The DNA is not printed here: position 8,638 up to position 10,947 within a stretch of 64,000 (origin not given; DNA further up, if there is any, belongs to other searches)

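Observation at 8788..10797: Single-polypeptide fusion of lycopene-elongase-like UbiA prenyltransferase and GT2 glycosyltransferase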

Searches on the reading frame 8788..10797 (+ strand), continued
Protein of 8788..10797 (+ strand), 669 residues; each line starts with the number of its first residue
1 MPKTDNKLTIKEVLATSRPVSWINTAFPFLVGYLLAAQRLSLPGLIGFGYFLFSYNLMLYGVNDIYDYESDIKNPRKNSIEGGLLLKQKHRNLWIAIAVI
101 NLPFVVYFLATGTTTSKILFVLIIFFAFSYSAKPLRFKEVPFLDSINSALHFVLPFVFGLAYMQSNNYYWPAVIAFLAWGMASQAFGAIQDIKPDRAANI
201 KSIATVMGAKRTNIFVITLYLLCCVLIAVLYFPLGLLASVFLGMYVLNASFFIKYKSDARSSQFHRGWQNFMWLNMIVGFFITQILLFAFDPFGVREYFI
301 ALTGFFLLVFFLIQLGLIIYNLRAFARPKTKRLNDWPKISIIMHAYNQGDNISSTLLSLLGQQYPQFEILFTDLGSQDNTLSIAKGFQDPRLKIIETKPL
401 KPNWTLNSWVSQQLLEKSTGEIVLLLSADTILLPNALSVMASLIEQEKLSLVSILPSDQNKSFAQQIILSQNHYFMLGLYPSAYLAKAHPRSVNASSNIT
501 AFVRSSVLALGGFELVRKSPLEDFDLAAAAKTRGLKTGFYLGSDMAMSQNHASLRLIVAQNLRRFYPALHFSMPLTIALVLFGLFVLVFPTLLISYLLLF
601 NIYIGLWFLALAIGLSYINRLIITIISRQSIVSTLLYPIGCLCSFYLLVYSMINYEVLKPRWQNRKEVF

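Call 14: find_encoding_contigs(protein=P0108, flank=8000, max_places=3)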
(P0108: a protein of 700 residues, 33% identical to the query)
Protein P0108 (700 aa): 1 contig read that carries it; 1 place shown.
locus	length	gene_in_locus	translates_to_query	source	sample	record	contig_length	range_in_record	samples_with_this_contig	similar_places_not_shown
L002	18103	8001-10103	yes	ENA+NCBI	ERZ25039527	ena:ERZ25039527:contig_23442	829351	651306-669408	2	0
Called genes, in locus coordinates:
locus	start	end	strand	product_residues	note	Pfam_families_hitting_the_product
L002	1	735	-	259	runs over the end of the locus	PF09818:ABC_ATPase (faint), PF00005:ABC_tran, PF13304:AAA_21 (faint)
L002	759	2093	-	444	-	PF00202:Aminotran_3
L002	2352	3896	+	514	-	PF00149:Metallophos (weak)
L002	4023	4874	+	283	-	PF00795:CN_hydrolase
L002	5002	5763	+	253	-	PF00296:Bac_luciferase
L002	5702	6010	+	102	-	PF00296:Bac_luciferase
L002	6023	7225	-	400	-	-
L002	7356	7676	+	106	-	-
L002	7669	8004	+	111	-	PF18916:Lycopene_cyc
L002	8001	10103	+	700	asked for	PF01040:UbiA, PF13506:Glyco_transf_21, PF00535:Glycos_transf_2, PF13641:Glyco_tranf_2_3, PF13632:Glyco_trans_2_3 (weak)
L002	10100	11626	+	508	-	PF00070:Pyr_redox (faint), PF00890:FAD_binding_2, PF01266:DAO (weak), PF01593:Amino_oxidase, PF03486:HI0933_like (faint), PF07992:Pyr_redox_2 (weak), PF12831:FAD_oxidored (weak), PF13450:NAD_binding_8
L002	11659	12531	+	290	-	PF00494:SQS_PSY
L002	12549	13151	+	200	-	PF02660:G3P_acyltransf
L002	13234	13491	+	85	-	-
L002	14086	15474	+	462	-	PF07969:Amidohydro_3 (weak), PF01979:Amidohydro_1, PF12890:DHOase (faint), PF07969:Amidohydro_3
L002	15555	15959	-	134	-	-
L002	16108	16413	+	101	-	PF03992:ABM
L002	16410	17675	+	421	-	PF00465:Fe-ADH, PF13685:Fe-ADH_2, PF25137:ADH_Fe_C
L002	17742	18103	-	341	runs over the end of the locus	PF01073:3Beta_HSD, PF01370:Epimerase, PF02719:Polysacc_synt_2, PF04321:RmlD_sub_bind, PF16363:GDP_Man_Dehyd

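Call 15: find_encoding_contigs(protein=P0120, flank=8000, max_places=3)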
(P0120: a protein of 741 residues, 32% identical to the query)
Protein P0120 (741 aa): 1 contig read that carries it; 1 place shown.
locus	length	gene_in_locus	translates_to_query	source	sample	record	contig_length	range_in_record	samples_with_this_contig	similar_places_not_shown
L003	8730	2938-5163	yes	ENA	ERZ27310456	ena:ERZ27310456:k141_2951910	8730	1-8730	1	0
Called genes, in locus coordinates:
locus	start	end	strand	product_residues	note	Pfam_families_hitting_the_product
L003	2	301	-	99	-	?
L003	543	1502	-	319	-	PF01070:FMN_dh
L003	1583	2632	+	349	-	PF00348:polyprenyl_synt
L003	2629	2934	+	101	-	-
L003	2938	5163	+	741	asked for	PF18916:Lycopene_cyc (weak), PF01040:UbiA, PF00535:Glycos_transf_2, PF13641:Glyco_tranf_2_3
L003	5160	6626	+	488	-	PF00890:FAD_binding_2 (weak), PF01266:DAO, PF01593:Amino_oxidase, PF07992:Pyr_redox_2 (faint), PF13450:NAD_binding_8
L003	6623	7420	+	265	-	PF00494:SQS_PSY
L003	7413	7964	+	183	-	PF02660:G3P_acyltransf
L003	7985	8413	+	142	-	PF12680:SnoaL_2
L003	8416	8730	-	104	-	?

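Call 21: search_solved_structures(query=A1, max_evalue=0.01)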
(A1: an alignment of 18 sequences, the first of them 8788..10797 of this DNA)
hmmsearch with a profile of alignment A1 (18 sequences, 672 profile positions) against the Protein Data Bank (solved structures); distinct sequences matched with E-value up to 0.01: 42.
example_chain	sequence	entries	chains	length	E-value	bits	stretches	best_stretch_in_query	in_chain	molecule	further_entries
2z87_A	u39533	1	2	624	2.3e-19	72.7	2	329-462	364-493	Chondroitin synthase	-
2z86_A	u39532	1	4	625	2.3e-19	72.7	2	329-462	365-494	Chondroitin synthase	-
6yv7_A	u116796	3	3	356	2.5e-14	56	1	305-516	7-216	Glycosyl transferase, family 2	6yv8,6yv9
6yv7_B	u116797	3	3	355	2.8e-14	55.9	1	306-516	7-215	Glycosyl transferase, family 2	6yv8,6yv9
5tze_C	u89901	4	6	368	1.1e-12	50.6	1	341-454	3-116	Glycosyl transferase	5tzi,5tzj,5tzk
5tz8_A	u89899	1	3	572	2.4e-12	49.5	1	341-454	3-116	Glycosyl transferase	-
8vh7_A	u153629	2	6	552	1.7e-11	46.6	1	334-474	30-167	Heparosan synthase B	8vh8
8viw_A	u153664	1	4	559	1.8e-11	46.6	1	334-474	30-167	Heparosan synthase B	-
1h7l_A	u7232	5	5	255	1.2e-10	43.8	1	339-451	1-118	SPORE COAT POLYSACCHARIDE BIOSYNTHESIS PROTEIN SPSA | PROTEIN (SPORE COAT POLYSACCHARIDE BIOSYNTHESIS PROTEIN SPSA)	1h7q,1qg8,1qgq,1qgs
9omm_A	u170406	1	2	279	1.4e-10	43.6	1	340-458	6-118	Glycosyltransferase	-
9omh_A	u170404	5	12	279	1.4e-10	43.6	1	340-458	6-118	Glycosyltransferase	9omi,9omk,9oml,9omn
9omj_A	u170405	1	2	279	1.4e-10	43.6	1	340-458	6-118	Glycosyltransferase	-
5hea_A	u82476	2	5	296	4.3e-10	42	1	341-449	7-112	Putative glycosyltransferase (GalT1)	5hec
3l7m_A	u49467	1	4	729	1.6e-09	40.2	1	340-454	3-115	Teichoic acid biosynthesis protein F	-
3l7i_A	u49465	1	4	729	1.6e-09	40.2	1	340-454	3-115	Teichoic acid biosynthesis protein F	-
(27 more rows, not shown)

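Call 32: find_related_loci(query=A1, collection=genome_contigs, flank=6000)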
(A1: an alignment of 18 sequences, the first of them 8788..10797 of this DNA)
Query A1 (669 aa) in genome_contigs; peptide patterns used: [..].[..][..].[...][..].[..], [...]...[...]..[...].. (x = any residue, [..] = any of these).
599 stretches matched a pattern (row limit reached: there are more); 572 encode a relative of the query (tblastn E <= 1e-3); the best 80 are kept; 80 distinct loci.
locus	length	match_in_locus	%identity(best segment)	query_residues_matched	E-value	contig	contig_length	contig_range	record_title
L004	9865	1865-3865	74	3-669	0e+0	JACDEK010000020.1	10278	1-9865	MAG: Candidatus Saccharibacteria bacterium isolate MGR_bin358 SD2903_NODE_995_length_10278_cov_0.697862, whole genome sh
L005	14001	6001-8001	62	3-669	0e+0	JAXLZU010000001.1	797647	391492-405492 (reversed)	MAG: Candidatus Saccharibacteria bacterium isolate STL-PAT10 C2.14.fa-1, whole genome shotgun sequence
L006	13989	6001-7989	55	4-668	0e+0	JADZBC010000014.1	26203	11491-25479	MAG: bacterium isolate SJ655 c_000001500598, whole genome shotgun sequence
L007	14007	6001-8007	50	2-668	0e+0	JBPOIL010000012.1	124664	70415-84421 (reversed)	MAG: Patescibacteria group bacterium isolate MAG_140 c_000000550144, whole genome shotgun sequence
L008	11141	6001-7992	51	5-668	0e+0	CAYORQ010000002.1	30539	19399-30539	MAG TPA_asm: uncultured Candidatus Saccharibacteria bacterium isolate binchicken_co321_112 genome assembly, contig: NODE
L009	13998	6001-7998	50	3-668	0e+0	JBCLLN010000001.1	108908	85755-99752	Candidatus Saccharimonadia bacterium isolate SLM_LV1_0208-G19 Node_1_length_108908_cov_83.505387, whole genome shotgun s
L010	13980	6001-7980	46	9-668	0e+0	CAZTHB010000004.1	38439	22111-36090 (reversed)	MAG TPA_asm: uncultured Candidatus Saccharibacteria bacterium isolate SRP257259_co1_77 genome assembly, contig: NODE_106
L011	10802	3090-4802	33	3-567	6e-81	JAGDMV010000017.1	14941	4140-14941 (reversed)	MAG: Chloroflexota bacterium isolate CTSoil_043 scaffold_1984, whole genome shotgun sequence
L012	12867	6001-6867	45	1-291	2e-75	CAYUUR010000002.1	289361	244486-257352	MAG TPA_asm: uncultured Candidatus Saccharibacteria bacterium isolate SRP342105_co1_352 genome assembly, contig: NODE_30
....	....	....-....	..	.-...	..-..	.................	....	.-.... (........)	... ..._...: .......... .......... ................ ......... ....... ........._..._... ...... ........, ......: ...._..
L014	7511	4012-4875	43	4-291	8e-75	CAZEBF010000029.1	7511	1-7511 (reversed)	MAG TPA_asm: uncultured Candidatus Saccharibacteria bacterium isolate SRP286056_co1_136 genome assembly, contig: NODE_13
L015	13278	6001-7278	37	6-435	8e-73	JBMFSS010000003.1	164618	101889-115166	MAG: Candidatus Limnocylindrales bacterium isolate KM4345-31 NODE_8_length_164618_cov_8.892959, whole genome shotgun seq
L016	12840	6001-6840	46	10-288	2e-71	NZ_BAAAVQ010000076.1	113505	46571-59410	Glutamicibacter bergerei strain JCM 13567 sequence076, whole genome shotgun sequence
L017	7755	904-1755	45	4-288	3e-71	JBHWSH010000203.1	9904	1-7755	MAG: Marmoricola sp. isolate MAG_PS_SA_49 k141_37051, whole genome shotgun sequence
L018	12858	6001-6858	43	3-288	5e-71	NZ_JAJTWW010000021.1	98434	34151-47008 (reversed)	Brevibacterium daeguense strain DSM 27938 contig21, whole genome shotgun sequence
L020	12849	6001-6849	43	9-291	2e-70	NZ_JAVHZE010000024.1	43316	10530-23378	Kocuria sabuli strain CPCC 205273 Scaffold24_1, whole genome shotgun sequence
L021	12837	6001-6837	45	10-288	2e-70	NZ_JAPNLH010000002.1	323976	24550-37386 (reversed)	Arthrobacter sp. H14-L1 NODE_2_length_323976_cov_31.382295, whole genome shotgun sequence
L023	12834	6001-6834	45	10-287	6e-70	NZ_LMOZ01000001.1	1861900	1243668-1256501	Leifsonia sp. Leaf336 contig_1, whole genome shotgun sequence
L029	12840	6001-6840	44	6-289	2e-69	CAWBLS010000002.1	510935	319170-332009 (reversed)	MAG: uncultured Candidatus Saccharibacteria bacterium isolate MFD05684.bin.2.14 genome assembly, contig: contig_46985, w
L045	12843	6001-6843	45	10-290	2e-68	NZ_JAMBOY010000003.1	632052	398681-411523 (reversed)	Microbacterium hydrocarbonoxydans strain P30 NODE_3_, whole genome shotgun sequence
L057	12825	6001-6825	43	16-289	4e-68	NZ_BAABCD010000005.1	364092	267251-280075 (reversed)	Dietzia aurantiaca strain JCM 17645 sequence05, whole genome shotgun sequence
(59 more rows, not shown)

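Call 35: predict_structure(alignment_id=A1)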
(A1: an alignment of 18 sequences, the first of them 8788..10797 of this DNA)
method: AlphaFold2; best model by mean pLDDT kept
length: 669 residues; sequences in the alignment: 18
mean_pLDDT: 89.0   pTM: 0.85
mean pLDDT of the five models: 89.0, 87.5, 87.1, 86.5, 86.3
residues with pLDDT >= 90: 413; 70-90: 218; 50-70: 28; < 50: 10
segments of 3 or more residues with pLDDT < 50: 1-3, 663-669
pLDDT, mean of each block of 10 residues (from residue 1): 65 88 91 90 95 94 79 63 75 93 96 94 92 76 86 94 89 94 92 83 86 95 96 93 96 86 89 93 88 84 95 96 93 93 92 95 95 91 94 93 88 96 94 95 95 90 88 89 87 73 95 89 85 91 91 83 85 92 94 94 92 96 93 92 94 80 43
secondary structure, 60 per line:
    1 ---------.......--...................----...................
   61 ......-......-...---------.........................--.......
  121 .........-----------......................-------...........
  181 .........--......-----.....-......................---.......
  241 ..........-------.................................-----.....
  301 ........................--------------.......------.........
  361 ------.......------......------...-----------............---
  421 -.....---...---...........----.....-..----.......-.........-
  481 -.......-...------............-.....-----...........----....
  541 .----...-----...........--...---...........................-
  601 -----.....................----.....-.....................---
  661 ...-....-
elements in order: H10-16 H19-37 H42-66 H68-73 H87-111 H114-129 H141-162 H170-189 H192-197 H203-207 H209-230 H234-250 H258-290 H296-324 E339-345 H352-360 E367-373 H380-385 E392-394 H406-417 E422-426 E430-432 H436-446 E451-455 H463-469 H471-479 H482-488 E499-503 H504-510 H512-516 H522-532 E537-541 E546-548 H554-564 H573-599 H606-626 H631-635 H637-657 H665-668

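Call 39: fold_search(model_id=the predicted structure, library=pdb)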
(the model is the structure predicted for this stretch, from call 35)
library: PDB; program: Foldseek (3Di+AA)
matches with E <= 10: 941; with E <= 0.001: 239
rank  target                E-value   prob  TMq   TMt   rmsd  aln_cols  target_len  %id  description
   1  6yv7_B                2.3e-08  1.00  0.32  0.57   9.7       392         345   17  Mannosyltransferase PcManGT from Pyrobaculum calidifontis (released 2020-07-22)
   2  9b8v_E                3.7e-08  1.00  0.32  0.26  18.8       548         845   12  AlphaFold2 informed cryo-EM model of the E. coli cellulose synthase BcsAG3B6 complex (released 2025-02-19)
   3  9fmz_A                4.2e-08  1.00  0.32  0.26  25.5       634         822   13  Cryo-EM structure of the c-di-GMP-bound synthase:pEtN transferase complex (BcsA-Bct-G3) from the E. coli cellulose sec (released 2024-10-16)
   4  6yv7_A                4.4e-08  1.00  0.33  0.58   9.6       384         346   17  Mannosyltransferase PcManGT from Pyrobaculum calidifontis (released 2020-07-22)
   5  8bz6_B                4.9e-08  1.00  0.24  0.26  12.0       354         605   15  Crystal structure of the L. monocytogenes RmlT in complex with UDP-glucose (released 2023-12-27)
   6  9omn_B                5.6e-08  1.00  0.24  0.56   7.5       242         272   17  WrtF fucosyltransferase - GDP-2-deoxy-2-fluoro-beta-L-fucose (released 2025-10-29)
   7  9omk_B                6.9e-08  1.00  0.24  0.59   7.5       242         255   17  WrtF fucosyltransferase - trisaccharide acceptor (released 2025-10-29)
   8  9omh_A                1.2e-07  1.00  0.24  0.57   7.1       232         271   18  WrtF fucosyltransferase - Apo (released 2025-10-29)
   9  9omm_A                1.3e-07  1.00  0.24  0.58   7.2       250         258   17  WrtF fucosyltransferase - tetrasaccharide product (released 2025-10-29)
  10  8bz7_A                1.4e-07  1.00  0.24  0.26  12.0       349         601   16  Crystal structure of the L. monocytogenes RmlT in complex with TDP-rhamnose (released 2023-12-27)
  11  8bz7_E                1.5e-07  1.00  0.24  0.26  11.9       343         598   16  Crystal structure of the L. monocytogenes RmlT in complex with TDP-rhamnose (released 2023-12-27)
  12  9omj_A                2.0e-07  1.00  0.24  0.56   7.3       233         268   17  WrtF fucosyltransferase - GDP-beta-L-fucose (released 2025-10-29)
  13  4hg6_A                2.0e-07  1.00  0.36  0.32  15.8       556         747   13  Structure of a cellulose synthase - cellulose translocation intermediate (released 2012-12-19)
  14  9fnn_A                2.3e-07  1.00  0.35  0.30  25.6       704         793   12  Cryo-EM structure of the c-di-GMP-saturated 'crown'less Bcs macrocomplex for cellulose secretion in E. coli (released 2024-10-16)
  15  8bz5_B                2.4e-07  1.00  0.24  0.27  11.8       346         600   16  Crystal structure of the L. monocytogenes RmlT in complex with HEPES (released 2023-12-27)
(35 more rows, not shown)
